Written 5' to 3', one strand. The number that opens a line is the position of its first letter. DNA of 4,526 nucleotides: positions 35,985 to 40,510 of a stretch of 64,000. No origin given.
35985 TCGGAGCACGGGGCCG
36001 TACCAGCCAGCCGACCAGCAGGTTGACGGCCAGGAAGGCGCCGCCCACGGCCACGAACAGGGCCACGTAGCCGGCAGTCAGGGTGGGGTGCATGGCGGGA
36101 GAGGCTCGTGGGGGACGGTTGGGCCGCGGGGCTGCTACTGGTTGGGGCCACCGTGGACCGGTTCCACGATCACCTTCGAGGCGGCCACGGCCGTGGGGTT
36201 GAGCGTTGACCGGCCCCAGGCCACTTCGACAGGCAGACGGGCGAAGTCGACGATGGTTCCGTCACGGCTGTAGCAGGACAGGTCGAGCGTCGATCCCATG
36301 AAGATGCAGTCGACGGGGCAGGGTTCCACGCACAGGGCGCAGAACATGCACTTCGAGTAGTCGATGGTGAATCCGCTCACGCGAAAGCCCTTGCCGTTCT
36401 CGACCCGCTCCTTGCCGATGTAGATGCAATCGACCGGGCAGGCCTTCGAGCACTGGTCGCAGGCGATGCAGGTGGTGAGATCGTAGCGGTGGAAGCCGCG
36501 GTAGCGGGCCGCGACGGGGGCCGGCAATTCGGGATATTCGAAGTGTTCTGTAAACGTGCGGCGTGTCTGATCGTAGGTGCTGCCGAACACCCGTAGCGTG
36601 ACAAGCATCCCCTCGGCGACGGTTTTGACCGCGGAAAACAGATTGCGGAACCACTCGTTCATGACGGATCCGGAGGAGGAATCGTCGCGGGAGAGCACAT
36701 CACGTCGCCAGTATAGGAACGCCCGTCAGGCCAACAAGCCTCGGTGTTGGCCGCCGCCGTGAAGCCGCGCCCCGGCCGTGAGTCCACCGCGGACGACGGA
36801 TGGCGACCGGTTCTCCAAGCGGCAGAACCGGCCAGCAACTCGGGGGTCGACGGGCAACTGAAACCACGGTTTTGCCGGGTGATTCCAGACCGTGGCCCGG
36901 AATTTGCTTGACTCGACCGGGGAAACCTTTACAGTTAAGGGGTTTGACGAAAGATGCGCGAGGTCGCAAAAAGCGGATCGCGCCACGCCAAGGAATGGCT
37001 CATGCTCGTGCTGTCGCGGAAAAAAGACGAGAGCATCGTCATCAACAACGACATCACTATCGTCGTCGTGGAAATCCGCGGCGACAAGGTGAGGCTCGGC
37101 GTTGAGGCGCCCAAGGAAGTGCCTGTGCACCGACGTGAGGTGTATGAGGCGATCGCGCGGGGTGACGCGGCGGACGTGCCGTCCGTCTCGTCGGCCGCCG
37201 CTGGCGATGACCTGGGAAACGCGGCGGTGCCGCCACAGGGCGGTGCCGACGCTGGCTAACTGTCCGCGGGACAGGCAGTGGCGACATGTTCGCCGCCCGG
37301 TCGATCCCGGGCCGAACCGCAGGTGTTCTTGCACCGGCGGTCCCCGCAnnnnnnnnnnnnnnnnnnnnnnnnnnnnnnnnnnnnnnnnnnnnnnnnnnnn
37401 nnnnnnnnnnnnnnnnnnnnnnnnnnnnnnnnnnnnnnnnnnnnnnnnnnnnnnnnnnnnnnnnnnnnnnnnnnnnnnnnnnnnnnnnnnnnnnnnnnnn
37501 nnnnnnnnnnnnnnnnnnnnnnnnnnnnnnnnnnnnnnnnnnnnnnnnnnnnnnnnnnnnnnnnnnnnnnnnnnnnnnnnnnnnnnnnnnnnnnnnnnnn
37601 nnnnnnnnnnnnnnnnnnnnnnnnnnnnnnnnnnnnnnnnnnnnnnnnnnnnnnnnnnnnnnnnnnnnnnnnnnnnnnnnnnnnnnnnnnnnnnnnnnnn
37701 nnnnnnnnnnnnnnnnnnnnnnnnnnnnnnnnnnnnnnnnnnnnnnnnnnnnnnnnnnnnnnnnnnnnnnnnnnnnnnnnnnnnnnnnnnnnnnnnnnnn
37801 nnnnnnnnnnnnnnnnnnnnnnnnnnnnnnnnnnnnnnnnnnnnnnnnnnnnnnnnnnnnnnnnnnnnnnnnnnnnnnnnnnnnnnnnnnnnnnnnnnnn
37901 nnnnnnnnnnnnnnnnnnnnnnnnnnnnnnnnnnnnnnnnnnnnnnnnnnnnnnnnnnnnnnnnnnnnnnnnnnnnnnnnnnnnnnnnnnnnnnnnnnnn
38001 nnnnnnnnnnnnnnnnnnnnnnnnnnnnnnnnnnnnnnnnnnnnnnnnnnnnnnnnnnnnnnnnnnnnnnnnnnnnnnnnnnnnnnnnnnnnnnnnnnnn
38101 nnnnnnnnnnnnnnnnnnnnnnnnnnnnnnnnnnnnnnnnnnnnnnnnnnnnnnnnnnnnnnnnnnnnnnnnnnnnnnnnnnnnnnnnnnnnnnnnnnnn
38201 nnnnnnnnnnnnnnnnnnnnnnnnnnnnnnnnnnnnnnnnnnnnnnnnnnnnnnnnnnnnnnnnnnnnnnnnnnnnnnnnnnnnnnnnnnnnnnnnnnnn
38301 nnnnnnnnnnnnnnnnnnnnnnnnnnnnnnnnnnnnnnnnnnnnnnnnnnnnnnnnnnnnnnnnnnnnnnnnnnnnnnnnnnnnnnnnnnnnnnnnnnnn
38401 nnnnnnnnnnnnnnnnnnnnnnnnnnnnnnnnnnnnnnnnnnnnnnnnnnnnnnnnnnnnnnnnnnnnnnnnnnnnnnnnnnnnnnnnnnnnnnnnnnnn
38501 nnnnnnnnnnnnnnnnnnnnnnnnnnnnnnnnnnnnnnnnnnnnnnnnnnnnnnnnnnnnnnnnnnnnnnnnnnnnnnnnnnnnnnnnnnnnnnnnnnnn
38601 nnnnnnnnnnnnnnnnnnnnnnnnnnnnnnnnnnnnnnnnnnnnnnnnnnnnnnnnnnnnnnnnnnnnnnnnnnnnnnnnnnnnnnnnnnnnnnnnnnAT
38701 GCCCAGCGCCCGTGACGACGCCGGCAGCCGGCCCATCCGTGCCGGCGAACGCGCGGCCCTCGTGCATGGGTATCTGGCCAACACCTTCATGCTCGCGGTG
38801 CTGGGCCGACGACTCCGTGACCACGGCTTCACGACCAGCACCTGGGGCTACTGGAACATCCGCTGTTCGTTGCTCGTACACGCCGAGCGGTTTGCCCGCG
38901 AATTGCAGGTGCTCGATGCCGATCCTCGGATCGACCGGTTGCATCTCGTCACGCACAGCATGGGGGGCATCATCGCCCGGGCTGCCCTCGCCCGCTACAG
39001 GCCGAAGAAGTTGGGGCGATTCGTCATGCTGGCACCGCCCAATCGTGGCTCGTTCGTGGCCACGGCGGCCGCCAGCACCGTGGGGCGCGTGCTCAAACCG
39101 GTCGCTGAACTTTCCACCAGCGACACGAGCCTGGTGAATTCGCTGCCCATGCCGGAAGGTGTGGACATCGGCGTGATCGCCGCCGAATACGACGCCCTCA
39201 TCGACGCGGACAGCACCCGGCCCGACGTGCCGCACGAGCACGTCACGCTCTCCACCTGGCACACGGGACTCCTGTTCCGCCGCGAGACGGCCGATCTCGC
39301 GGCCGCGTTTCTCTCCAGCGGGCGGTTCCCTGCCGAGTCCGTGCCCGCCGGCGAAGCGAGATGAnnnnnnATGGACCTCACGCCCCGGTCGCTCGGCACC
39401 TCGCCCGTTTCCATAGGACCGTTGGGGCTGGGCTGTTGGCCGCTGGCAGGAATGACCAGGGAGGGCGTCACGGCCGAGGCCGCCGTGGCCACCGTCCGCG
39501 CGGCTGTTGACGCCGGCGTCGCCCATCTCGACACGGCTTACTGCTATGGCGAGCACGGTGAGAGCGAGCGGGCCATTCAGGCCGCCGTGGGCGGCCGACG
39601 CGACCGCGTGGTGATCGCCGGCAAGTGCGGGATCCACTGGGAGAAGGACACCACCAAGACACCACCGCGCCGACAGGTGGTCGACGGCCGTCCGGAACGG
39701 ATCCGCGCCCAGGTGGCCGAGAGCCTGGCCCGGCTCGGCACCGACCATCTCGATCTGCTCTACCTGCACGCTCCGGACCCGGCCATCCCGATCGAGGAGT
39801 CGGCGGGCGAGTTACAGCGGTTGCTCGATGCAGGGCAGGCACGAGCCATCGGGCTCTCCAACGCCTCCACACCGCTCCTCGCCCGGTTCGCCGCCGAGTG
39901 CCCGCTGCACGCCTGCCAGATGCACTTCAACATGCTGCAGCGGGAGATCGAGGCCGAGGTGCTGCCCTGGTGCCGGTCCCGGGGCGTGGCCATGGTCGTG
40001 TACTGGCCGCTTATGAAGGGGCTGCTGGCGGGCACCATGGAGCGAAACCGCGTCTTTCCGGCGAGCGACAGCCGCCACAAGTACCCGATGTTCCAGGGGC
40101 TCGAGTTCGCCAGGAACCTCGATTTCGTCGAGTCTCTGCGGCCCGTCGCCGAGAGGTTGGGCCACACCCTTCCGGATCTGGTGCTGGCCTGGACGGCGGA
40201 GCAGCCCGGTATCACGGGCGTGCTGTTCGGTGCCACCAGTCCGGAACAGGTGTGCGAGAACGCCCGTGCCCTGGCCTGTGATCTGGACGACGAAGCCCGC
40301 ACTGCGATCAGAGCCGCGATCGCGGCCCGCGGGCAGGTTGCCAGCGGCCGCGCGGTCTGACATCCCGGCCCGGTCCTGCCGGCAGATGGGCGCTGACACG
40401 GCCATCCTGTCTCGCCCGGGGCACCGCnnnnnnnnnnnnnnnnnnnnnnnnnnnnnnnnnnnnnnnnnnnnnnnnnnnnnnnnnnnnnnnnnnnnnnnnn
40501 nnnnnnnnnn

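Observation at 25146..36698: Atypical complex I cluster: order nuoI-A-C-D-(285-bp gap)-H-J-K-L-M-N, with nuoB and nuoE/F/G absent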

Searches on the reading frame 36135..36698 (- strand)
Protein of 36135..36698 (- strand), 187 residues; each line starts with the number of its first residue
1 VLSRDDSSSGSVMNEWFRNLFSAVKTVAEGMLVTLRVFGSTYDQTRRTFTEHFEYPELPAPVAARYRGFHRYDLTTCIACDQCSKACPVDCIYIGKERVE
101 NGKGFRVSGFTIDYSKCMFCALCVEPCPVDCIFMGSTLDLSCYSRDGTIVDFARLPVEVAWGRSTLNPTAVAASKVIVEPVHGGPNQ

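Call 4: search_protein_families(library=pfam, proteins=[window:36135-36698:-], max_evalue=0.01)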
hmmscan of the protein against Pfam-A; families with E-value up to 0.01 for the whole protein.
window:36135-36698:- (187 aa): 8 families
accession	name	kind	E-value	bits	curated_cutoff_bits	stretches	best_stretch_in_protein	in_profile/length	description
PF00037.32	Fer4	-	1.1e-11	44.5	21.1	2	111-132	2-23/24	4Fe-4S binding domain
PF12838.12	Fer4_7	-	6.2e-09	36.6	27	1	76-131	1-52/52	4Fe-4S dicluster domain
PF14697.11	Fer4_21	-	1.6e-08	35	35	2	75-134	6-59/59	4Fe-4S dicluster domain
PF13237.11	Fer4_10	-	5.4e-07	29.9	25.5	1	71-128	3-53/53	4Fe-4S dicluster domain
PF12797.12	Fer4_2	-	9.2e-06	25.7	24.5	1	71-89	4-22/22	4Fe-4S binding domain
PF13187.11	Fer4_9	-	8.8e-05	22.9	27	1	77-132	2-52/52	4Fe-4S dicluster domain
PF13534.11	Fer4_17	-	0.0012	19.8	22.2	0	73-90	42-59/61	4Fe-4S dicluster domain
PF12800.12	Fer4_4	-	0.0081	16.9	24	0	75-89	2-16/17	4Fe-4S binding domain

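Call 25: search_protein_families(library=ncbifam, proteins=[window:36135-36698:-], max_evalue=0.01)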
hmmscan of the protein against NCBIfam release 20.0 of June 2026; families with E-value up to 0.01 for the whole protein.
window:36135-36698:- (187 aa): 52 families (the best 25 are shown)
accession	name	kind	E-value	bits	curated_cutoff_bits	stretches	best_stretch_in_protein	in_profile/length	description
NF004537.0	PRK05888.1-3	equivalog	2.5e-25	89.2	163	1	29-149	18-147/204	NADH-quinone oxidoreductase subunit NuoI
TIGR01971.1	NuoI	subfamily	1.1e-23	83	113.05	1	53-150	16-116/121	NADH-quinone oxidoreductase, chain I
NF004540.0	PRK05888.2-1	equivalog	4.2e-23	81.5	215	1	52-152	21-123/139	NADH-quinone oxidoreductase subunit NuoI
NF004538.0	PRK05888.1-4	equivalog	9.3e-20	70.9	135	1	25-152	14-137/162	NADH-quinone oxidoreductase subunit NuoI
TIGR00403.1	ndhI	equivalog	2.2e-19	69.7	302.35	1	17-160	12-150/183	NAD(P)H-quinone oxidoreductase subunit I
NF004536.0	PRK05888.1-1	equivalog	8.5e-19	67.6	212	1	30-149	9-131/180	NADH-quinone oxidoreductase subunit NuoI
NF004539.0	PRK05888.1-5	equivalog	1.5e-18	67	225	1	26-155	15-140/162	NADH-quinone oxidoreductase subunit NuoI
NF009053.0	PRK12387.1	subfamily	6e-16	58.7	204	1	43-146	6-104/180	formate hydrogenlyase complex iron-sulfur subunit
NF040612.1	F420_dehyd_FpoI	exception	1.1e-15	57.6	180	1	54-132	21-99/135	F420H2 dehydrogenase subunit FpoI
NF010590.0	PRK13984.1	equivalog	1.9e-15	56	946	1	61-134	36-110/611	putative oxidoreductase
NF004542.0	PRK05888.2-3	equivalog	6.8e-15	55.1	248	1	28-141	33-148/203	NADH-quinone oxidoreductase subunit NuoI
NF004541.0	PRK05888.2-2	equivalog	1.5e-14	54.2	217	1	53-160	39-139/168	NADH-quinone oxidoreductase subunit NuoI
NF004543.0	PRK05888.2-5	equivalog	1e-13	51.3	243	1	61-156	45-139/217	NADH-quinone oxidoreductase subunit NuoI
NF004544.0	PRK05888.2-6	equivalog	4.8e-12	45.9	457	1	54-141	53-145/220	NADH-quinone oxidoreductase subunit NuoI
NF006221.0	PRK08348.1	subfamily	2.1e-11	43.6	124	1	50-145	20-105/136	NADH-plastoquinone oxidoreductase subunit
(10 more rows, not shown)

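Call 76: search_solved_structures(query=window:36135-36662:-, max_evalue=0.00001, show_alignments=1)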
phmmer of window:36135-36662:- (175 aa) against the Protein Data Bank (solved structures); distinct sequences matched with E-value up to 0.00001: 47.
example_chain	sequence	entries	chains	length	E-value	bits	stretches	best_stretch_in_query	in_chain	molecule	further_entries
7eu3_I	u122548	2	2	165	1.4e-17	67.1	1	27-148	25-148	NAD(P)H-quinone oxidoreductase subunit I, chloroplastic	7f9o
9grx_I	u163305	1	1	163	2.5e-17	66.3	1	41-147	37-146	NAD(P)H-quinone oxidoreductase subunit I, chloroplastic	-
9sw6_H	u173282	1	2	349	4.4e-17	65.5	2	60-122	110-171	Tungsten formylmethanofuran dehydrogenase, subunit F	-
7wfg_I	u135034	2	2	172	7.1e-17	64.8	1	19-146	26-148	NAD(P)H-quinone oxidoreductase subunit I, chloroplastic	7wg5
5t5i_F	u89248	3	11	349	1.2e-16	64.1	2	60-122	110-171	Tungsten formylmethanofuran dehydrogenase subunit fwdF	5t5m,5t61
6hum_I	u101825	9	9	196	8.3e-16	61.4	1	27-147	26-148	NAD(P)H-quinone oxidoreductase subunit I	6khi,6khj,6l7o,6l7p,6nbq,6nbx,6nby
8qby_I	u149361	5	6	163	2e-15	60.1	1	41-143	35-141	NADH-quinone oxidoreductase subunit I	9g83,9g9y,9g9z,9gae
6x89_S8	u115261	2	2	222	2.2e-15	60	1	16-141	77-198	NADH dehydrogenase [ubiquinone] iron-sulfur protein 8, mitochondrial | NDUS8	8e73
8e9g_I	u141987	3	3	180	2.5e-15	59.8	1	35-133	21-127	NADH-quinone oxidoreductase subunit I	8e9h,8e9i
7ar7_I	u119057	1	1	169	3.2e-15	59.4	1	41-142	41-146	NADH dehydrogenase [ubiquinone] iron-sulfur protein 8-A, mitochondrial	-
7a23_D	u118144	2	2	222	6.5e-15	58.4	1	41-141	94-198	TYKY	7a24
7aqr_I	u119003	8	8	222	6.7e-15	58.4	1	41-141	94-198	NADH dehydrogenase [ubiquinone] iron-sulfur protein 8-A, mitochondrial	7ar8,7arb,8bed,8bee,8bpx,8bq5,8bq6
9sfi_T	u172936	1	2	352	6.7e-15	58.4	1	56-122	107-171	4Fe-4S ferredoxin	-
7awt_I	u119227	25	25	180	6.8e-15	58.4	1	41-138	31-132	NADH-quinone oxidoreductase subunit I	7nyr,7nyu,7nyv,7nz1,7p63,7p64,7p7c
9f5x_G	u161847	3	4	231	8e-15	58.2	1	42-143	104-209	NADH:ubiquinone oxidoreductase subunit 8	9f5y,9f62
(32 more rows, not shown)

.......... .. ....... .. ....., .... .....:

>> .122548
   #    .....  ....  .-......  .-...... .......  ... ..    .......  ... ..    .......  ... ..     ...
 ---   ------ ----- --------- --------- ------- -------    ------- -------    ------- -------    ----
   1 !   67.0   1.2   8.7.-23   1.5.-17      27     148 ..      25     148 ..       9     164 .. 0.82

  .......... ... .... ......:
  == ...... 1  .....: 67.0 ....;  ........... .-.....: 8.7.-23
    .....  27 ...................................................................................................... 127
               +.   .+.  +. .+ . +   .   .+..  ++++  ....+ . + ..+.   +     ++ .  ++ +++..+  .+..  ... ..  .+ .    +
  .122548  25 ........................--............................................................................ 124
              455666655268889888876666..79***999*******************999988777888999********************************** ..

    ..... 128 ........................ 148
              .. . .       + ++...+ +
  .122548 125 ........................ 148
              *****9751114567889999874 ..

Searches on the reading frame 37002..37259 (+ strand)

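Call 79: search_protein_families(library=pfam, proteins=[window:37002-37259:+], max_evalue=0.001)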
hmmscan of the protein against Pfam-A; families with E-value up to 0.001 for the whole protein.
window:37002-37259:+ (85 aa): 1 family
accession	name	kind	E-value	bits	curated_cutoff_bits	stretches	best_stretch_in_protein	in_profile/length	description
PF02599.21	CsrA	-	7.4e-26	90.3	27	1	1-52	1-52/53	Global regulator protein family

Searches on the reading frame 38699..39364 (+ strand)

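Call 24: search_protein_families(library=pfam, proteins=[window:38699-39364:+], max_evalue=0.1)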
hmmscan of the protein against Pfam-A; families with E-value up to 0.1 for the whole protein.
window:38699-39364:+ (221 aa): 12 families
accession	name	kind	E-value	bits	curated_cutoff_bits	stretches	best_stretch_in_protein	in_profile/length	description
PF00561.26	Abhydrolase_1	-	8.3e-06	26.1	25.8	1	77-114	67-103/245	alpha/beta hydrolase fold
PF12146.15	Hydrolase_4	-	9.6e-05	22.2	27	1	75-140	72-138/239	Serine aminopeptidase, S33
PF12697.13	Abhydrolase_6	-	0.00015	22.9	26.3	1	21-140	3-120/217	Alpha/beta hydrolase family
PF07819.20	PGAP1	-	0.00015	22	24.3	1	74-120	86-134/233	PGAP1-like alpha/beta domain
PF05057.20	DUF676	-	0.0003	20.8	20.3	1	70-105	68-104/217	Putative serine esterase (DUF676)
PF02089.21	Palm_thioest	-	0.0005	20.3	26.8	1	69-124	65-119/254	Palmitoyl protein thioesterase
PF24096.1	DUF7379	-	0.0021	18.4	33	1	62-124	54-121/191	Domain of unknown function (DUF7379)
PF12740.14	PETase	-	0.0045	16.9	28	1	20-118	58-162/263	PET hydrolase-like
PF05990.18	DUF900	-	0.022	14.6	20.5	1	57-101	72-116/232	Alpha/beta hydrolase of unknown function (DUF900)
PF10230.15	LIDHydrolase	-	0.055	13.6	27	1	61-135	67-135/262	Lipid-droplet associated hydrolase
PF06821.19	Ser_hydrolase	-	0.064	13.6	22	1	80-167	56-128/172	Serine hydrolase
PF12695.13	Abhydrolase_5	-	0.083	13.1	27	0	68-119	46-96/164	Alpha/beta hydrolase family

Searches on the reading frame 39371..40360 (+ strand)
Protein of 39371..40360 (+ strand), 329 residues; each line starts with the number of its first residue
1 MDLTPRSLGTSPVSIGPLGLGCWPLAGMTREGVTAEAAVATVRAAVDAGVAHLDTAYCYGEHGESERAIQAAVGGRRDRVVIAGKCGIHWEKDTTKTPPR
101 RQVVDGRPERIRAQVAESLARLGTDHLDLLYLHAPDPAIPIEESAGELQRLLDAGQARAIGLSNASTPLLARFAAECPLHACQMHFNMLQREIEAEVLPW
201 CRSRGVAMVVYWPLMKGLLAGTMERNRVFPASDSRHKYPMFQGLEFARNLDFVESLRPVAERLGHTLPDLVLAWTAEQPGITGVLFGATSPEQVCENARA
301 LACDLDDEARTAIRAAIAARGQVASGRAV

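Call 24: search_protein_families(library=pfam, proteins=[window:39371-40360:+], max_evalue=0.1)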
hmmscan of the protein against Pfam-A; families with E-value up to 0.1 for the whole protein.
window:39371-40360:+ (329 aa): 1 family
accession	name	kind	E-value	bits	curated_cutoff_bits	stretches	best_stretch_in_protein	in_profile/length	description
PF00248.27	Aldo_ket_red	-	7.4e-61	206.2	24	1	17-316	1-289/291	Aldo/keto reductase family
